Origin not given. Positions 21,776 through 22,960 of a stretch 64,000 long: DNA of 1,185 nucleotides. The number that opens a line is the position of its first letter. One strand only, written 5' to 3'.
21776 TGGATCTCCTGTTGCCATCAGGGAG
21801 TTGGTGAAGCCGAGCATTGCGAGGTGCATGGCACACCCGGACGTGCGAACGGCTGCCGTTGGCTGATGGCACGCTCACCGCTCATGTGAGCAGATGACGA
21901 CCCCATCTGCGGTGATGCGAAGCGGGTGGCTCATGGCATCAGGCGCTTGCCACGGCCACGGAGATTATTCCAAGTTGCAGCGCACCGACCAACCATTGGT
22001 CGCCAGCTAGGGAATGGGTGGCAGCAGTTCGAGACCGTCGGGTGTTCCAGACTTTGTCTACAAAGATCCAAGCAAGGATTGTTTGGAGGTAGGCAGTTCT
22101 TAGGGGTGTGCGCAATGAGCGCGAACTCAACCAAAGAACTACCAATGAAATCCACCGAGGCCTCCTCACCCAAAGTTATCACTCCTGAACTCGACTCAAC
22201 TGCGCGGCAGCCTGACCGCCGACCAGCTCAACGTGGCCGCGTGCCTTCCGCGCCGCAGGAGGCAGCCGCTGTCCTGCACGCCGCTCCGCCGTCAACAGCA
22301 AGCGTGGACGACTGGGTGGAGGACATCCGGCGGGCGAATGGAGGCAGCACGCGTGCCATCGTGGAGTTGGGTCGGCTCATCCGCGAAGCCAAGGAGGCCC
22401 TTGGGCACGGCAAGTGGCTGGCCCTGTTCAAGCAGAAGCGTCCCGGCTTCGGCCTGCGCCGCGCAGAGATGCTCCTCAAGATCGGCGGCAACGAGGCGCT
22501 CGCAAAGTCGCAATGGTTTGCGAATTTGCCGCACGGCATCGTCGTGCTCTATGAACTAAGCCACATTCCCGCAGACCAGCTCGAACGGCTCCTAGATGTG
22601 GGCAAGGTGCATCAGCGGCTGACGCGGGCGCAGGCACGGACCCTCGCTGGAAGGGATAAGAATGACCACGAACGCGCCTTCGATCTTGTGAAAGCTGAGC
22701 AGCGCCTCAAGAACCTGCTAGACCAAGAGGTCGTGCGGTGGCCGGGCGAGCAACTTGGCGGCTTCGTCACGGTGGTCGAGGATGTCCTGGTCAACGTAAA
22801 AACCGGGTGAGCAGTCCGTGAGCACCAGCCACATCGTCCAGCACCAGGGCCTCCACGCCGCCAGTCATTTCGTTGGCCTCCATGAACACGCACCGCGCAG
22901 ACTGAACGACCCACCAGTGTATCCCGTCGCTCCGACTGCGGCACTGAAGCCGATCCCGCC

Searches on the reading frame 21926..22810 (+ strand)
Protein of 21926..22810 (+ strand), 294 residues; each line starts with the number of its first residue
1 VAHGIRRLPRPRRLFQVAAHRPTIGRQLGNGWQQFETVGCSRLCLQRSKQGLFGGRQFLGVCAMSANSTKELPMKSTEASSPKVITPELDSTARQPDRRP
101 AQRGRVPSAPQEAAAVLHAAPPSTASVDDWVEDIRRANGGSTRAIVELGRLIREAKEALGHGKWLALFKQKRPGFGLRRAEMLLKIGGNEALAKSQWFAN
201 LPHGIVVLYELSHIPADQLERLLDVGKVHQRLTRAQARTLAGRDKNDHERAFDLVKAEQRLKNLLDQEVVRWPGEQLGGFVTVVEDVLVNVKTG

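Call 10: search_protein_families(library=pfam, proteins=[window:21926-22810:+], max_evalue=0.001)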
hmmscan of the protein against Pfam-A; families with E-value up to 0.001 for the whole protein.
window:21926-22810:+ (294 aa): 1 family
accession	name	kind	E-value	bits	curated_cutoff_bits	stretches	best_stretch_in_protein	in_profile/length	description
PF11300.13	DUF3102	-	0.00064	20.4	24.4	0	144-186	24-65/129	Protein of unknown function (DUF3102)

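Call 65: search_protein_families(library=padloc, proteins=[window:21926-22810:+], max_evalue=0.001)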
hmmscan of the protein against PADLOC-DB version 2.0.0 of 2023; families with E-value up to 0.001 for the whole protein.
window:21926-22810:+ (294 aa): 0 families
